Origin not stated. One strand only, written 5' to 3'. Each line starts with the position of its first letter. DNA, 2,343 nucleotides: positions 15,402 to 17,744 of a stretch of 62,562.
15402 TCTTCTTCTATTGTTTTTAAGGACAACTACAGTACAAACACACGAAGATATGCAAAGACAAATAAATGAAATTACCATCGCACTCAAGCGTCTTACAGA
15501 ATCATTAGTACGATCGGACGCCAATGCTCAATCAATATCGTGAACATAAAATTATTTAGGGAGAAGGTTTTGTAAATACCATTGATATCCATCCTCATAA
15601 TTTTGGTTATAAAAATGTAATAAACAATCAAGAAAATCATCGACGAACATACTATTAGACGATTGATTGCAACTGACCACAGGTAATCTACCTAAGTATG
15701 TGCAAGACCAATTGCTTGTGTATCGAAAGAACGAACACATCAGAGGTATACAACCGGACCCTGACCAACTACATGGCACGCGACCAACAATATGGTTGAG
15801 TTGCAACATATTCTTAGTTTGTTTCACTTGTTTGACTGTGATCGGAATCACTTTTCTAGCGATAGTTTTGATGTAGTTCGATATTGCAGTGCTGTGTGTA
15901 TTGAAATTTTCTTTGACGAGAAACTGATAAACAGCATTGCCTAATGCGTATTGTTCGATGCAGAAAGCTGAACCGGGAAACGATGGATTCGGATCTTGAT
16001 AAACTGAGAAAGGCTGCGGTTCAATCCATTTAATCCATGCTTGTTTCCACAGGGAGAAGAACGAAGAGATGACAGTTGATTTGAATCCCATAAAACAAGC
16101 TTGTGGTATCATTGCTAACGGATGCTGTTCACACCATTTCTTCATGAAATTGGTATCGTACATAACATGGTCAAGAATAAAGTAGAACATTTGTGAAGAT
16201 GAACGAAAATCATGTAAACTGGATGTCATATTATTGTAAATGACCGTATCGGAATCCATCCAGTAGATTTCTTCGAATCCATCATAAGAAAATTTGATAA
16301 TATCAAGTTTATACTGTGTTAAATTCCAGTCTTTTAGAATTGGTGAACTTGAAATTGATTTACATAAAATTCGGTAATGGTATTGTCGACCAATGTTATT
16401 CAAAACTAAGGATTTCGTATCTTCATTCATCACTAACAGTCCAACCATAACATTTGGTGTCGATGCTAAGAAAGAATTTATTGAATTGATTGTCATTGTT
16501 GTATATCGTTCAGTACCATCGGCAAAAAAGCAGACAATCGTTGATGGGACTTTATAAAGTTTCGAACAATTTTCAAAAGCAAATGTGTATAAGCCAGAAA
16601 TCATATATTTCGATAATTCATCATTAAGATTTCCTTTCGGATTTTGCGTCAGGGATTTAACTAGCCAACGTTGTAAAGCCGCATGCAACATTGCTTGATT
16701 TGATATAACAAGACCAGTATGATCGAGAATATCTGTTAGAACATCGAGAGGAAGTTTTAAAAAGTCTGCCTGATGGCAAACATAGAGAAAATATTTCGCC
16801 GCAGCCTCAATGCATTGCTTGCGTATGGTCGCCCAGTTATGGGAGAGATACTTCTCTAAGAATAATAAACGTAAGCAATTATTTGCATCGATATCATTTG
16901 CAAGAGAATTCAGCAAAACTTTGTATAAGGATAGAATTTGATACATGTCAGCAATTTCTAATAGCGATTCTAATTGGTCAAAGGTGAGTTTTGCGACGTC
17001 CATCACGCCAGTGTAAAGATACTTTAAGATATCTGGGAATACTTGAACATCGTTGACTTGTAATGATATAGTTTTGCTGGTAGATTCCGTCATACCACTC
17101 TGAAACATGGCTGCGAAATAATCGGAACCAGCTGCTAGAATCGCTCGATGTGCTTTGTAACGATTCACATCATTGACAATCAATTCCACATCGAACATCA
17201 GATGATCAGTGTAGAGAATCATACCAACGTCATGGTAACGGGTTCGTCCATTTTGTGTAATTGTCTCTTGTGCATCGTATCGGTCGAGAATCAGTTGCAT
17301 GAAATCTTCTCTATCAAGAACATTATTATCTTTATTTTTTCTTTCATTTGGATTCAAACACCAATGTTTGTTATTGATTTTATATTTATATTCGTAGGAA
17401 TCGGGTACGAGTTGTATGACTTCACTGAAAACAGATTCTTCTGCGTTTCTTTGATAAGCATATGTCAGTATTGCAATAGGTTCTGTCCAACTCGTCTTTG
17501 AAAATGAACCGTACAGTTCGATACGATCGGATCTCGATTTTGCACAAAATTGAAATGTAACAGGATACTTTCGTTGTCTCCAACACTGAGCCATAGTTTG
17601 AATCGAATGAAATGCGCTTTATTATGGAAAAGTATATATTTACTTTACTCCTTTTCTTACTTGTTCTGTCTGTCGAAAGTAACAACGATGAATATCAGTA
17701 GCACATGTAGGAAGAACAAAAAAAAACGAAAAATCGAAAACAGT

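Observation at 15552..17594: Unusual single-ORF fusion: CBM48 glycogen-binding module + BTB/BACK + GT-A glycosyltransferase-like domain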

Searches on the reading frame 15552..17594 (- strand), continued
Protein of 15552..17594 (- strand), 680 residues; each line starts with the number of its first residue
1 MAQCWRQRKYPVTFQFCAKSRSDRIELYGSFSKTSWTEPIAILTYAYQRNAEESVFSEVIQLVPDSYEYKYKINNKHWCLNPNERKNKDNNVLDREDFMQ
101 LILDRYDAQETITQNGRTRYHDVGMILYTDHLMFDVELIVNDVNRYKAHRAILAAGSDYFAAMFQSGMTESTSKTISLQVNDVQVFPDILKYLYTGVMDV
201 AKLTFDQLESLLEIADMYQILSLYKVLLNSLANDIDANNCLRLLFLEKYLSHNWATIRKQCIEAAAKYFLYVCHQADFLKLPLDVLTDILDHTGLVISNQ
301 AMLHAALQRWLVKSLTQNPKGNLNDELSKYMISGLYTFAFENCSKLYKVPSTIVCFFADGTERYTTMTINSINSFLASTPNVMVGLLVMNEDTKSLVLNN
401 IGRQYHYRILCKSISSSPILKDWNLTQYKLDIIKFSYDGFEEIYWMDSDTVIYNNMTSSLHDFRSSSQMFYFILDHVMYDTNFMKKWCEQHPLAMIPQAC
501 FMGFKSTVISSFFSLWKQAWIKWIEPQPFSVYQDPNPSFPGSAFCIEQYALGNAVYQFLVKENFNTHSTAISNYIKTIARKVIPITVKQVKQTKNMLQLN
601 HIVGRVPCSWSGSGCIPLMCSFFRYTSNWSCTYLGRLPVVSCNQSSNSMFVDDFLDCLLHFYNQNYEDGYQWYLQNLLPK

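Call 71: search_protein_families(library=pfam, alignment_id=A5, max_evalue=0.001)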
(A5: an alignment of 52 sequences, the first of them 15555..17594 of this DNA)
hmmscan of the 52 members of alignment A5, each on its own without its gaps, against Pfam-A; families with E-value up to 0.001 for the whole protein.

A. member 1, window:15555-17594:- (680 aa): 3 families
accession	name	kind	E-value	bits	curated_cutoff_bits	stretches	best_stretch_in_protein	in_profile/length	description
PF00651.37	BTB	-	6.4e-20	71.8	20.5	1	132-228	9-103/110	BTB/POZ domain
PF21536.4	BTB_KLHL33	-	5.9e-06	26.5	27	1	163-223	1-58/63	Kelch-like protein 33-like, BTB/POZ domain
PF07707.21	BACK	-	1e-05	26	20.9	1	252-317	11-76/103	BTB And C-terminal Kelch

B. families by the number of members that match (of 52 scanned): 24 families
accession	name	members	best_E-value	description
PF01501.26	Glyco_transf_8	8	6e-06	Glycosyl transferase family 8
PF00651.37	BTB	7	1.7e-22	BTB/POZ domain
PF07707.21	BACK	7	8.3e-06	BTB And C-terminal Kelch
PF09851.14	SHOCT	3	1.3e-05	Short C-terminal domain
PF00168.36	C2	2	6.2e-35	C2 domain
PF00805.28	Pentapeptide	2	8.6e-22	Pentapeptide repeats (8 copies)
PF16561.11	AMPK1_CBM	2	1.6e-09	Glycogen recognition site of AMP-activated protein kinase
PF21536.4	BTB_KLHL33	2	5.9e-06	Kelch-like protein 33-like, BTB/POZ domain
PF13599.13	Pentapeptide_4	1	4.2e-22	Pentapeptide repeat region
PF00656.27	Peptidase_C14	1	2.8e-15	Caspase domain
PF13576.12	Pentapeptide_3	1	2.4e-12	Pentapeptide repeats (9 copies)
PF13499.12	EF-hand_7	1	6.3e-10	EF-hand domain pair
PF13405.12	EF-hand_6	1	1.2e-09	EF-hand domain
PF00036.39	EF-hand_1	1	3e-09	EF hand domain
PF00097.31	zf-C3HC4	1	1.9e-07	Zinc finger, C3HC4 type (RING finger)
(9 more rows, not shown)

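Call 73: find_encoding_contigs(protein=P0002, flank=8000, max_places=2)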
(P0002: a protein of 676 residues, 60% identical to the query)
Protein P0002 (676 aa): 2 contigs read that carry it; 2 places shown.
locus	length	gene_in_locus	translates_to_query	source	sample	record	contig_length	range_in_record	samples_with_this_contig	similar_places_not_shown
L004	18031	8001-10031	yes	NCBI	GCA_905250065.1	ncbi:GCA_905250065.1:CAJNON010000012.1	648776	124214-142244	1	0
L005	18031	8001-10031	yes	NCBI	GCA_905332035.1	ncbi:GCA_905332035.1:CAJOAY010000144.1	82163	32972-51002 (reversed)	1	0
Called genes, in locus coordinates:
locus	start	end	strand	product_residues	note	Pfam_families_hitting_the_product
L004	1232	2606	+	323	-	-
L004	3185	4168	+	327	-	-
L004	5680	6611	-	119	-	-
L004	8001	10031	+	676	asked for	PF00651:BTB, PF07707:BACK (weak)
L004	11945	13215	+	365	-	-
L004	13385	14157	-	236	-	-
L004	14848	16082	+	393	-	PF01762:Galactosyl_T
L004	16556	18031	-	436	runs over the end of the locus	PF23381:Beta-prop_IFT122_1st, PF25173:Beta-prop_WDR3_1st, PF24814:WD40_Prp19, PF25172:Beta-prop_WDR3_2nd, PF25174:Beta-prop_THOC3, PF25175:Beta-prop_WDR5, PF25391:WD40_Gbeta, PF24805:EIF3I, +35 more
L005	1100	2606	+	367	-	-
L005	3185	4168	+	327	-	-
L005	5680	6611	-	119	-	-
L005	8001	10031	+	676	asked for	PF00651:BTB, PF07707:BACK (weak)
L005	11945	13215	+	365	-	-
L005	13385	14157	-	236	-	-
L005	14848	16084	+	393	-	PF01762:Galactosyl_T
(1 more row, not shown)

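Call 74: find_encoding_contigs(protein=P0006, flank=8000, max_places=2)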
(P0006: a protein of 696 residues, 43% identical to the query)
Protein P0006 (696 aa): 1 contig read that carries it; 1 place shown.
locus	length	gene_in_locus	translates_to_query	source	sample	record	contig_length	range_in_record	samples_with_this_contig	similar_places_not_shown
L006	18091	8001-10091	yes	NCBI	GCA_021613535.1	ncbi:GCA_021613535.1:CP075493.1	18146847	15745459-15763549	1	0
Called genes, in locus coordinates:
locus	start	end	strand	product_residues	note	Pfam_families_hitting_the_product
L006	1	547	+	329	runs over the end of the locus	PF00001:7tm_1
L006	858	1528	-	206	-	-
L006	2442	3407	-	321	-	PF00001:7tm_1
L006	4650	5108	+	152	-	-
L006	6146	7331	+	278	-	-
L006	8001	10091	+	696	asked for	PF00651:BTB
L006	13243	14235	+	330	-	-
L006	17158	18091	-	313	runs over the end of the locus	PF01436:NHL (faint)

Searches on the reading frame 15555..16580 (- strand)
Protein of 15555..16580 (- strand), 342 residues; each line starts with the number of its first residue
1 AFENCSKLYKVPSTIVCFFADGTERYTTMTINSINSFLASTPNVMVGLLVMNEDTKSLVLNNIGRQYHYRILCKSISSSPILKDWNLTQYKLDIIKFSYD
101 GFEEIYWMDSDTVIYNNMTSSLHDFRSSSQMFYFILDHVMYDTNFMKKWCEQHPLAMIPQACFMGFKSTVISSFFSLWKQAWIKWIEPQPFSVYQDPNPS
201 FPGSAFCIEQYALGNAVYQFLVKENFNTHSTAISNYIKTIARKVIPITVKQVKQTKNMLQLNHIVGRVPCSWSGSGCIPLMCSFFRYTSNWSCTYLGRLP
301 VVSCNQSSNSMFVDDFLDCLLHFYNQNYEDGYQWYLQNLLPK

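Call 36: predict_structure(alignment_id=A3)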
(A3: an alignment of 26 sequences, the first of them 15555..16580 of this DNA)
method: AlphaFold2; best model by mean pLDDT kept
length: 342 residues; sequences in the alignment: 26
mean_pLDDT: 81.8   pTM: 0.81
mean pLDDT of the five models: 81.8, 81.4, 81.2, 80.1, 79.7
residues with pLDDT >= 90: 219; 70-90: 42; 50-70: 16; < 50: 65
segments of 3 or more residues with pLDDT < 50: 1-9, 252-260, 262-307
pLDDT, mean of each block of 10 residues (from residue 1): 43 92 97 98 97 98 97 96 91 96 97 96 95 93 90 91 96 97 95 93 89 95 74 86 82 47 47 35 31 34 46 92 92 90 58
secondary structure, 60 per line:
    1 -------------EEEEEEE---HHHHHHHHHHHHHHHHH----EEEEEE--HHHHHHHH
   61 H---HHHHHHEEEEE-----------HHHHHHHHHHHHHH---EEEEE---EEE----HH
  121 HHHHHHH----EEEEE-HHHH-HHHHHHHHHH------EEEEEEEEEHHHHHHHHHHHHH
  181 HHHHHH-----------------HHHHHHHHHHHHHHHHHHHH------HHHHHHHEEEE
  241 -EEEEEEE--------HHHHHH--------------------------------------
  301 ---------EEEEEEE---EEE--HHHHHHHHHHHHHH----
elements in order: E14-20 H24-40 E45-50 H53-61 H65-70 E71-75 H87-100 E104-108 E112-114 H119-127 E132-136 H138-141 H143-152 E159-167 H168-186 H204-223 H230-236 E237-240 E242-248 H257-262 E310-316 E320-322 H325-338

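Call 39: fold_search(model_id=the predicted structure, library=pdb)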
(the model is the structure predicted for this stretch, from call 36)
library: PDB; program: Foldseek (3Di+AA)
matches with E <= 10: 1776; with E <= 0.001: 487
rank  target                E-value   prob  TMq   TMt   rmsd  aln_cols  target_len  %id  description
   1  6u4b                  4.1e-09  1.00  0.38  0.24   4.3       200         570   14  WbbM bifunctional glycosytransferase apo structure (released 2020-01-22)
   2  4wm0_A                3.4e-08  1.00  0.35  0.39  10.6       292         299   11  Crystal structure of mouse Xyloside xylosyltransferase 1 complexed with acceptor ligand (released 2015-09-30)
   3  4wlm_B                4.6e-08  1.00  0.37  0.42  10.6       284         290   10  Crystal structure of mouse Xyloside xylosyltransferase 1 complexed with manganese (released 2015-09-30)
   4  6ts2_A                8.5e-08  1.00  0.38  0.14   6.3       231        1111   12  Truncated version of Chaetomium thermophilum UDP-Glucose Glucosyl Transferase (UGGT) lacking domain TRXL2 (417-650). (released 2020-01-08)
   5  4wlm_A                8.5e-08  1.00  0.36  0.41  10.8       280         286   11  Crystal structure of mouse Xyloside xylosyltransferase 1 complexed with manganese (released 2015-09-30)
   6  9e1t_A                1.0e-07  1.00  0.43  0.26   5.2       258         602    9  CryoEM structure of LARGE1 bound to UDP-GlcA (released 2025-02-12)
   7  4wnh_A                1.1e-07  1.00  0.37  0.42  10.2       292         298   10  Crystal structure of mouse Xyloside xylosyltransferase 1 complexed with manganese,acceptor ligand and UDP-Xylose (released 2015-09-30)
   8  5nr9_B                1.5e-07  1.00  0.38  0.45   6.1       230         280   13  A Native Ternary Complex of Alpha-1,3-Galactosyltransferase (alpha-3GalT) Supports a Conserved Reaction Mechanism for  (released 2017-10-11)
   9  5cmi                  1.8e-07  1.00  0.42  0.49   5.9       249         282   10  GTA mutant without mercury - E303D (released 2016-07-20)
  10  1g9r                  2.0e-07  1.00  0.42  0.50   4.8       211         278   15  CRYSTAL STRUCTURE OF GALACTOSYLTRANSFERASE LGTC IN COMPLEX WITH MN AND UDP-2F-GALACTOSE (released 2001-02-14)
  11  6ts2_D                2.0e-07  1.00  0.38  0.13   6.0       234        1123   12  Truncated version of Chaetomium thermophilum UDP-Glucose Glucosyl Transferase (UGGT) lacking domain TRXL2 (417-650). (released 2020-01-08)
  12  8zwp_B                2.2e-07  1.00  0.35  0.43   7.1       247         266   12  Structure-Based Mechanism and Specificity of Human Galactosyltransferase B3GalT5 (released 2025-04-09)
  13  4fro                  2.5e-07  1.00  0.42  0.51   7.2       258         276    9  Crystal Structure of BBBB+UDP+Gal at pH 9.0 with MPD as the cryoprotectant (released 2013-12-25)
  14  7zvj_B                3.0e-07  1.00  0.40  0.25   5.6       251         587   11  Homodimeric structure of LARGE1 (released 2022-11-30)
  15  1g8o                  3.0e-07  1.00  0.39  0.45   6.3       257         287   10  CRYSTALLOGRAPHIC STRUCTURE OF THE NATIVE BOVINE ALPHA-1,3-GALACTOSYLTRANSFERASE CATALYTIC DOMAIN (released 2001-05-20)
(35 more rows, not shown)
